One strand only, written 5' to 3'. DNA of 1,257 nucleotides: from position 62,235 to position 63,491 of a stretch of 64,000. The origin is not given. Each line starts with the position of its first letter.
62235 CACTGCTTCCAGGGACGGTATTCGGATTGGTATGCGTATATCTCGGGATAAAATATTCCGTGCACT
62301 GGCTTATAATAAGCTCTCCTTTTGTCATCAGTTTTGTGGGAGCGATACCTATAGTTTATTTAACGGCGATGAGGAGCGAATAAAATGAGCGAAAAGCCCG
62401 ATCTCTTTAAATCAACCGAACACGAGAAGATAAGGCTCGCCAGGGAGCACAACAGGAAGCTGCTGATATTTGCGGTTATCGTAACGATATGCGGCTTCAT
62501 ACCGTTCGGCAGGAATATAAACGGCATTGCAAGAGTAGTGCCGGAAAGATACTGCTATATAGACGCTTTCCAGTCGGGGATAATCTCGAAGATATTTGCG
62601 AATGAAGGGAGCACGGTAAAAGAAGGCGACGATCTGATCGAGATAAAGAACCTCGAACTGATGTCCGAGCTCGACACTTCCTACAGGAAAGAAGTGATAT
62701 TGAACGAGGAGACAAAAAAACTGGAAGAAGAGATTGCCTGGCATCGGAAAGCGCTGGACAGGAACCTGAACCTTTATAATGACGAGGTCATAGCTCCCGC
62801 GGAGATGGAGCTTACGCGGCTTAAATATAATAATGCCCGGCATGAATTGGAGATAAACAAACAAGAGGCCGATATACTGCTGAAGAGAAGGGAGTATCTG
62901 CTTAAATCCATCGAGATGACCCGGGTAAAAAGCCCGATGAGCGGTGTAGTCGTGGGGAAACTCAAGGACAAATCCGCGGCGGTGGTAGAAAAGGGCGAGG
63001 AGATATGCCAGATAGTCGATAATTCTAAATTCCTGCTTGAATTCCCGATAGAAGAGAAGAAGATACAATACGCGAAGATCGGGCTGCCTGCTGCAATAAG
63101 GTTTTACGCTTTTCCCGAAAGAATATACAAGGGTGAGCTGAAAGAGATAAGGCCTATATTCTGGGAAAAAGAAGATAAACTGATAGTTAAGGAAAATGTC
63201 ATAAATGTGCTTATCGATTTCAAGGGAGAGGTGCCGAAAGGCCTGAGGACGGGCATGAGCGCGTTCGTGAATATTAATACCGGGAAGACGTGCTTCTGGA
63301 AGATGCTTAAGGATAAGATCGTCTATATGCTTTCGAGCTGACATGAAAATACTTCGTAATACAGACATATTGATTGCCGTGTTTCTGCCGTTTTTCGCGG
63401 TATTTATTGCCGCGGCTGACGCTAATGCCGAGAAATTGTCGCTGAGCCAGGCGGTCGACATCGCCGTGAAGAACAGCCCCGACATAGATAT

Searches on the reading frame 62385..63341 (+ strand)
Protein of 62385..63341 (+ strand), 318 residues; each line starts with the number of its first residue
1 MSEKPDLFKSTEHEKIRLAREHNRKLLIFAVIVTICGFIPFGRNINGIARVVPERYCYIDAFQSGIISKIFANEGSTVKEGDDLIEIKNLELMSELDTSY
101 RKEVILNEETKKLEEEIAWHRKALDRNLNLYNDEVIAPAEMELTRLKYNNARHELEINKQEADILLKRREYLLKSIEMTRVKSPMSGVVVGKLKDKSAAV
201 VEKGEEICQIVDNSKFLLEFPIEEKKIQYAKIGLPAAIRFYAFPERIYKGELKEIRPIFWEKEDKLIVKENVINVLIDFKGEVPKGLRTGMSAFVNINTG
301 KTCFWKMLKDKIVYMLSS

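Call 27: search_protein_families(library=pfam, proteins=[window:62385-63341:+], max_evalue=0.0001)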
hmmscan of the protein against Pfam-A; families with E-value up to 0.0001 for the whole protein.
window:62385-63341:+ (318 aa): 3 families
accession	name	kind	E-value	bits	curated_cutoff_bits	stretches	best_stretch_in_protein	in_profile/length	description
PF16576.10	HlyD_D23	-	1.5e-13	51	30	1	56-258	19-187/214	Barrel-sandwich domain of CusB or HlyD membrane-fusion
PF13437.12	HlyD_3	-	9.1e-13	49.3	22.2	1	181-282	2-96/106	HlyD family secretion protein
PF00364.28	Biotin_lipoyl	-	1.8e-05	24.9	22.1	0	59-87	45-73/73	Biotin-requiring enzyme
